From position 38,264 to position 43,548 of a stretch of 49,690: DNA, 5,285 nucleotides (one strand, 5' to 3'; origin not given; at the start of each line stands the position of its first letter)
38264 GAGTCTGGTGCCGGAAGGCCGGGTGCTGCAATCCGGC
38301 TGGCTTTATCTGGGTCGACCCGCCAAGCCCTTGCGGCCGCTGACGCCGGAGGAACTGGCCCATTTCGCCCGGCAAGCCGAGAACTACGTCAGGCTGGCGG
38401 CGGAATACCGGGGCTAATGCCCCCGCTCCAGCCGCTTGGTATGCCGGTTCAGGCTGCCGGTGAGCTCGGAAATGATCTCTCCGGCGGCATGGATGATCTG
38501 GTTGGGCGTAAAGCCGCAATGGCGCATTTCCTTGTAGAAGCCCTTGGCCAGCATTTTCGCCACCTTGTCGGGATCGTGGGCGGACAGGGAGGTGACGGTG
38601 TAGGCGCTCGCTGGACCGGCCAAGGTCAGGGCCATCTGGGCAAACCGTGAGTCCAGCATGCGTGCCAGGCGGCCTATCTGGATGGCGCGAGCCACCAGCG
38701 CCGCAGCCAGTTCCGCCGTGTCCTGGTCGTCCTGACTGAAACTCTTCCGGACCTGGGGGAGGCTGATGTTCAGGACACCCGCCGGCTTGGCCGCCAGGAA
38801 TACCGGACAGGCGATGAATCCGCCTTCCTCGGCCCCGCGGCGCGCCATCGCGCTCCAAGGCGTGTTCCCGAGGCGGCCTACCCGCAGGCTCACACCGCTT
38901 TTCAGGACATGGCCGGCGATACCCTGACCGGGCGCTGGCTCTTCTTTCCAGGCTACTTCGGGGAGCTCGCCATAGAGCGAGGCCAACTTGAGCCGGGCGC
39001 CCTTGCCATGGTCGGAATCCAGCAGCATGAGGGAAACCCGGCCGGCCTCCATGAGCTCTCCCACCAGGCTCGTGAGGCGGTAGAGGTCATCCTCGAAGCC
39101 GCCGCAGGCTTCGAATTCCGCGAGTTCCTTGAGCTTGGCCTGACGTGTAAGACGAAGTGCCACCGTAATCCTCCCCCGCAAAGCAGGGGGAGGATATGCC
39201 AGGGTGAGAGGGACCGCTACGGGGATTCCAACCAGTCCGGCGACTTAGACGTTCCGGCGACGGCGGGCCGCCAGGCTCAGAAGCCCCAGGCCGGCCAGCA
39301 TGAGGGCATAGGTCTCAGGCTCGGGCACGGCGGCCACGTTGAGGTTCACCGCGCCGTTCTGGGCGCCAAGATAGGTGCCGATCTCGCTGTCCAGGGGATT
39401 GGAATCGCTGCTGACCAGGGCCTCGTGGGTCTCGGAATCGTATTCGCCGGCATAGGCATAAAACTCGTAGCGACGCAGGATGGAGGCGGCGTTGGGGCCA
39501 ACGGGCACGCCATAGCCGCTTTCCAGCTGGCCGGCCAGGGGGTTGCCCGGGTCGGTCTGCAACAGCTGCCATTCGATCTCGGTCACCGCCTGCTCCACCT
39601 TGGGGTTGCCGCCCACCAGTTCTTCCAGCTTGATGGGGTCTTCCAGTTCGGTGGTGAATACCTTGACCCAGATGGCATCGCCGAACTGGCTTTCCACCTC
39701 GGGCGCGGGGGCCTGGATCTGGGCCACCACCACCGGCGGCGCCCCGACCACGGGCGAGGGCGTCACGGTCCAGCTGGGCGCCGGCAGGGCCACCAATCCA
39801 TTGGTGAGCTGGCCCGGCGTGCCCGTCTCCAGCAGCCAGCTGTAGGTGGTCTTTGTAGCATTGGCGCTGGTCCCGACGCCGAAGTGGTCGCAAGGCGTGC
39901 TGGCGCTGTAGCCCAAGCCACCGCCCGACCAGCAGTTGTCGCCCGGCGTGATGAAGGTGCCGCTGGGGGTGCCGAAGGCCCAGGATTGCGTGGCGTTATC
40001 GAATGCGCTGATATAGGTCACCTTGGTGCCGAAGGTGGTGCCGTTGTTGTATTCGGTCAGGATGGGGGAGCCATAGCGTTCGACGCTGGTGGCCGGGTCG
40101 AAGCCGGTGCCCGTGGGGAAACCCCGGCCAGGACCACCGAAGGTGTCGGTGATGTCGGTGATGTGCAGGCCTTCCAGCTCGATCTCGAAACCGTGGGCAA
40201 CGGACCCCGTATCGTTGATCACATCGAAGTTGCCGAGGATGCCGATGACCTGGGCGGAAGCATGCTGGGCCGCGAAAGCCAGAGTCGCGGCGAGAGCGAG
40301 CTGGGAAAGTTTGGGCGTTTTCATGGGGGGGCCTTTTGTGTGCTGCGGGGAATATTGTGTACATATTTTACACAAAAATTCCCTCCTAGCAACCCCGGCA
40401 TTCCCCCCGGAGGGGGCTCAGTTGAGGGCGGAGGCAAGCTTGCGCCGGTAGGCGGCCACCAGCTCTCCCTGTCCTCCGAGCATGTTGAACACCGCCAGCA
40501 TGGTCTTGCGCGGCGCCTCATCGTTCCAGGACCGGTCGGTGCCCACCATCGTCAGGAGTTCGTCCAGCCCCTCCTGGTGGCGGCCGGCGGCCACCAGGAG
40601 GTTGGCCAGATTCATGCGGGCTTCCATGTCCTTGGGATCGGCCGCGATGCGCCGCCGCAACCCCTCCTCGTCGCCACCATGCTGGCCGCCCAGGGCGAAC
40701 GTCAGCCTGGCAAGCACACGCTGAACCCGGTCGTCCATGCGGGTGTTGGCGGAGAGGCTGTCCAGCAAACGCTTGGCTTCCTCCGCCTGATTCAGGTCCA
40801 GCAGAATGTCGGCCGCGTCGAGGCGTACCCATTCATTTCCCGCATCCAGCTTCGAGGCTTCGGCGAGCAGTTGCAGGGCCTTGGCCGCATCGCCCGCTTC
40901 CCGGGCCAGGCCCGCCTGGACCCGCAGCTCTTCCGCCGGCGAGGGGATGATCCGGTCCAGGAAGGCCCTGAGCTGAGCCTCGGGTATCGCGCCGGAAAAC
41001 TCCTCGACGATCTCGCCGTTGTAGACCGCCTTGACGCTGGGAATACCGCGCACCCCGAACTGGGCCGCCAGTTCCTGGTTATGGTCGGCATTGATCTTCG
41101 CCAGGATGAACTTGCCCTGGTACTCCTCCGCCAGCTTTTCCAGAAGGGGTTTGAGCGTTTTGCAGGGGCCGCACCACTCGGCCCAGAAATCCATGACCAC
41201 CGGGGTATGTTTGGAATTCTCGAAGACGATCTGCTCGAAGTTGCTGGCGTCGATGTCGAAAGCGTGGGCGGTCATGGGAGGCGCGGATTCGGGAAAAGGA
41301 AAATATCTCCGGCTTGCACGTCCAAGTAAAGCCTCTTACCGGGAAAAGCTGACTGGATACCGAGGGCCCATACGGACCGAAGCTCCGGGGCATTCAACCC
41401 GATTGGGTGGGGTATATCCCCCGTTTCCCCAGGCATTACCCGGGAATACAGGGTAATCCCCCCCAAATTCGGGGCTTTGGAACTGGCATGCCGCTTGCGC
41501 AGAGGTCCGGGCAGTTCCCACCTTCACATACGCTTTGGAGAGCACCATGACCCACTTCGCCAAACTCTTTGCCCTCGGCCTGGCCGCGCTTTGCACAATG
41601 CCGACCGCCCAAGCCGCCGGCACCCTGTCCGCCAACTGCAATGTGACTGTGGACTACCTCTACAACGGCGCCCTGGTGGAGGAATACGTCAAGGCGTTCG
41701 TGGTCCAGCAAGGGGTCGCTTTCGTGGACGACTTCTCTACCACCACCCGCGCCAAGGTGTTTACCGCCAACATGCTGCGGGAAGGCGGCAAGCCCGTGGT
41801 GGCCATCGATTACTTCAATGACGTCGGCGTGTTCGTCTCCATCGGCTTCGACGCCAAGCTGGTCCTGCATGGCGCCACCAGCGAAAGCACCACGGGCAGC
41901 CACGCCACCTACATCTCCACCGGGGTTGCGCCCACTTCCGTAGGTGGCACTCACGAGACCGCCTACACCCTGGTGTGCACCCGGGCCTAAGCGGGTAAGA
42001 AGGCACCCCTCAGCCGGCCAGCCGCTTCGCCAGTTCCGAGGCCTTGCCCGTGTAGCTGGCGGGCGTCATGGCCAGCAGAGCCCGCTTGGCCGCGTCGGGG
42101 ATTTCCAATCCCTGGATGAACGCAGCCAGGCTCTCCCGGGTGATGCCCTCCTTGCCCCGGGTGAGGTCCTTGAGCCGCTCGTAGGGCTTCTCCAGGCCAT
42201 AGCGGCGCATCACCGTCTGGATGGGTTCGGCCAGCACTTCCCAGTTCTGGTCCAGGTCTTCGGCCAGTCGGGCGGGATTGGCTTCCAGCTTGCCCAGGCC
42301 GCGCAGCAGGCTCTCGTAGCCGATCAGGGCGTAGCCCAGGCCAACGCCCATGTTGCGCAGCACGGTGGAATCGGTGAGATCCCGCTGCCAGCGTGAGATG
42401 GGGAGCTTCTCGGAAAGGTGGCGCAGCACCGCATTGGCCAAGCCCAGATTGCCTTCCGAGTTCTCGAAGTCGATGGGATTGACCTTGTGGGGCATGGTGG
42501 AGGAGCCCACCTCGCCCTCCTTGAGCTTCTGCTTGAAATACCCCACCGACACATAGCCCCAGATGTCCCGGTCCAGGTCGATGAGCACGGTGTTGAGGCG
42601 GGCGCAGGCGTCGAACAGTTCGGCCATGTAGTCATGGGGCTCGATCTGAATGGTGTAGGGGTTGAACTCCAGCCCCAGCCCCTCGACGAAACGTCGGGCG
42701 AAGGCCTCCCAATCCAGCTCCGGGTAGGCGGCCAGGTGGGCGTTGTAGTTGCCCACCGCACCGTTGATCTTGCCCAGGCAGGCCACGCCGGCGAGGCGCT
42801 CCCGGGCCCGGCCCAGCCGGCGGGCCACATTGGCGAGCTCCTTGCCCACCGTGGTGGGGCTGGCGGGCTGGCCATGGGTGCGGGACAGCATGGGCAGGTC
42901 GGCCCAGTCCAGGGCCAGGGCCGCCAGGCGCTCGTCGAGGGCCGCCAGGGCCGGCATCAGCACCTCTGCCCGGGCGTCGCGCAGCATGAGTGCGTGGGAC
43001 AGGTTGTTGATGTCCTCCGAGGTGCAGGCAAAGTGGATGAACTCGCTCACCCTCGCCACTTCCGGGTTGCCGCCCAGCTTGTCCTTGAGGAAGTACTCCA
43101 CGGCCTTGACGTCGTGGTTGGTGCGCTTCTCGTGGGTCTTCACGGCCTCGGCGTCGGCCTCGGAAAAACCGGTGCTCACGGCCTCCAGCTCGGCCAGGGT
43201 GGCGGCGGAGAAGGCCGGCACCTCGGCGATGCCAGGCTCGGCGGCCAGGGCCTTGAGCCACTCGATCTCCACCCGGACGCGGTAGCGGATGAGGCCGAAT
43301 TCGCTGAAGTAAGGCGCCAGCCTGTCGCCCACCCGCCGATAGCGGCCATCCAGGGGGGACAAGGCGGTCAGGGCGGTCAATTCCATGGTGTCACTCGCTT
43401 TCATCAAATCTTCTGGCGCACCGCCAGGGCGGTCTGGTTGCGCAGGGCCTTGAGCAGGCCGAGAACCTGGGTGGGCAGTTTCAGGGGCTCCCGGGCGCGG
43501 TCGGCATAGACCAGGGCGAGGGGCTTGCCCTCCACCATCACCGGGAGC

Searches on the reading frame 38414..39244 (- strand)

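Call 9: search_protein_families(library=ncbifam, proteins=[window:38414-39244:-], max_evalue=0.00001)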
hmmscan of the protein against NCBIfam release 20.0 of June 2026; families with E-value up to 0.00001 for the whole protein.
window:38414-39244:- (276 aa): 1 family
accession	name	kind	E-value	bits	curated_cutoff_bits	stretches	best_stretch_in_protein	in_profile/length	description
TIGR01817.1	nifA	equivalog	8.6e-06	24.8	528.85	0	58-200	28-168/534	nif-specific transcriptional activator NifA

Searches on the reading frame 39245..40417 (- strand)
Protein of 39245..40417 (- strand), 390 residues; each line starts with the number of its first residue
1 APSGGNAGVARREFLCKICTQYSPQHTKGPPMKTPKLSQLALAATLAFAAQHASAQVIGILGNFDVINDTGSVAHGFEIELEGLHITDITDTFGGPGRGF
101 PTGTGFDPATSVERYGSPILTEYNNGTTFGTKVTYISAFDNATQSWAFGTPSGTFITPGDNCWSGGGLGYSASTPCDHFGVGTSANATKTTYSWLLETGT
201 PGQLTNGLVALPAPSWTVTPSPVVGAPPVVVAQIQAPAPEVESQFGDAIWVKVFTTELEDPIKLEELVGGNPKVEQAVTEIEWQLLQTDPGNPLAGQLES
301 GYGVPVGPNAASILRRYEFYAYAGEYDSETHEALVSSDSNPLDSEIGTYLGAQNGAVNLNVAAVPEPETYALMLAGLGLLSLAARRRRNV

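Call 9: search_protein_families(library=ncbifam, proteins=[window:39245-40417:-], max_evalue=0.00001)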
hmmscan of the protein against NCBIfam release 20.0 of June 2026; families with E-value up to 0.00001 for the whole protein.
window:39245-40417:- (390 aa): 8 families
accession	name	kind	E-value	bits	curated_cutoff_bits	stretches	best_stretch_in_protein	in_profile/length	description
NF038126.1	PEP_CTERM_FxDxF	subfamily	3.9e-12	46.7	50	1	356-387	134-165/165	FxDxF family PEP-CTERM protein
NF038129.1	PEP_NF038129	equivalog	4e-10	39.8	65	1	331-387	138-194/194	NF038129 family PEP-CTERM protein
NF033554.9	floc_PepA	equivalog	7.9e-10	39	80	1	344-389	219-260/261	flocculation-associated PEP-CTERM protein PepA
NF035944.1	PEPxxWA-CTERM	domain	4.4e-07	29.7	35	1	364-387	1-24/24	PEPxxWA-CTERM sorting domain-containing protein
NF038119.1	PEP_CTERM_MHFG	equivalog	6.3e-07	30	100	1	349-388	221-260/260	MHFG family PEP-CTERM protein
NF038120.1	PEP_CTERM_QFxxD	subfamily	8.6e-07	29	80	1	353-388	182-215/215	NF038120 family PEP-CTERM protein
NF038124.1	PEP_CTERM_TLD_A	exception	5.4e-06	26.2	100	1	351-388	197-235/235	PEP_CTERM-anchored TLD domain-containing protein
NF041538.1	PEP_EDSA_1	subfamily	8.2e-06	25.7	100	1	354-387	273-307/307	EDSAP-1 family PEP-CTERM protein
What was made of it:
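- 39245..40417 (-): PEP-CTERM protein (context only): evidence that the organism uses an exosortase system. C-terminal hits to several NCBIfam PEP-CTERM models (call 9).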

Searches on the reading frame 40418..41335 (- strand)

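Call 9: search_protein_families(library=ncbifam, proteins=[window:40418-41335:-], max_evalue=0.00001)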
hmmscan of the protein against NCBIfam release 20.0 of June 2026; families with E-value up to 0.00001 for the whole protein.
window:40418-41335:- (305 aa): 10 families
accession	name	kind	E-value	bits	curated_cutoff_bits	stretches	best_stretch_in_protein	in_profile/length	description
TIGR01068.1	thioredoxin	equivalog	1.8e-27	95.5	96.8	1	30-128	3-99/101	thioredoxin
NF006898.0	PRK09381.1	equivalog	7.4e-26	90.7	138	1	44-128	22-106/109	thioredoxin TrxA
NF008229.0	PRK10996.1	equivalog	5.5e-25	87.7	125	1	42-128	51-137/141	thioredoxin TrxC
TIGR01130.1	ER_PDI_fam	subfamily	1.7e-19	70.7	344.25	2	30-86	352-408/476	protein disulfide-isomerase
TIGR01126.1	pdi_dom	equivalog_domain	3.3e-19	69.1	107.2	1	30-127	3-102/105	protein disulfide-isomerase domain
NF047697.1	ThioredTrxAClost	equivalog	2.1e-17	63.2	140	1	27-115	3-89/105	thioredoxin TrxA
NF002854.0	PRK03147.1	subfamily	1.6e-10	41.2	170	0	23-75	42-94/176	thiol-disulfide oxidoreductase ResA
NF045694.1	seleno_TsoB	exception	1.6e-07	29.8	805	1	36-101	465-540/572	rhodanese/DsbD fusion-like selenoprotein TsoB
TIGR00385.1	dsbE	subfamily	3.2e-06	26.8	123.15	0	41-71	61-91/173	DsbE family thiol:disulfide interchange protein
TIGR02917.1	PEP_TPR_lipo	equivalog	3.2e-06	25.3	312.2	0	146-194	849-897/899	XrtA/PEP-CTERM system TPR-repeat protein PrsT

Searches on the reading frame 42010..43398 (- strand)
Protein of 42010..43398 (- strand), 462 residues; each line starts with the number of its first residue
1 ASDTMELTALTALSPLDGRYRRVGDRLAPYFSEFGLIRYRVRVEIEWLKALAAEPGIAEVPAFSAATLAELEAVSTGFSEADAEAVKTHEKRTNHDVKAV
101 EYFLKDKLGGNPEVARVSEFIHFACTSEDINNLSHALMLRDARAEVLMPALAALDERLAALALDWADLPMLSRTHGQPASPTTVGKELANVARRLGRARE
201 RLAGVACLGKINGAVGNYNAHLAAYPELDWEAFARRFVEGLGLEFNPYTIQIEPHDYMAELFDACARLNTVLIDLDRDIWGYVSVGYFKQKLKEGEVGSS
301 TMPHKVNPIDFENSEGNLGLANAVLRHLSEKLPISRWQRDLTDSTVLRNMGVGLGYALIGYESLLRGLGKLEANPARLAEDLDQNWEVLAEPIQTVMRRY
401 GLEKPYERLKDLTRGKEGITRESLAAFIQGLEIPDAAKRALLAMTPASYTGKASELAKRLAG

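Call 9: search_protein_families(library=ncbifam, proteins=[window:42010-43398:-], max_evalue=0.00001)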
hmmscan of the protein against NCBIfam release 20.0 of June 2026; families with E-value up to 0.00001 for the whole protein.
window:42010-43398:- (462 aa): 11 families
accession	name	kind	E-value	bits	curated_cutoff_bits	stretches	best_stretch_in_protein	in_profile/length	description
NF006764.0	PRK09285.1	equivalog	2.7e-225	748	446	1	5-460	1-455/456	adenylosuccinate lyase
TIGR00928.1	purB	equivalog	1e-127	426.6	326.2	1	16-460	1-435/436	adenylosuccinate lyase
TIGR02426.1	protocat_pcaB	equivalog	1.5e-24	86.6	355.75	1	28-310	12-277/338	3-carboxy-cis,cis-muconate cycloisomerase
NF006500.1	PRK08937.2-4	subfamily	8.4e-24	84.1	626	1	78-459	63-441/448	adenylosuccinate lyase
NF052536.2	CoM_syn_XcbD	exception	3.5e-23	82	600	1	40-321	28-296/443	3-sulfopropionylcysteine synthase XcbD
NF006554.0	PRK09053.1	equivalog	4.5e-19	68.6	595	1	115-310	97-290/453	3-carboxy-cis,cis-muconate cycloisomerase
NF004631.0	PRK05975.1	equivalog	3e-13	49.5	371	1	115-312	96-286/352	3-carboxy-cis,cis-muconate cycloisomerase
NF052556.1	NtrsucLyaStm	equivalog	2.8e-11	43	650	1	82-309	75-308/466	nitrosuccinate lyase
TIGR00979.1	fumC_II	equivalog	1.6e-08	33.8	664.75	1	145-312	155-328/458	class II fumarate hydratase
NF009089.0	PRK12425.1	equivalog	4.3e-08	32.4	840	1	122-312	133-329/464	class II fumarate hydratase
NF008909.0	PRK12273.1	subfamily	4.8e-06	25.7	510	0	144-309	159-330/474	aspartate ammonia-lyase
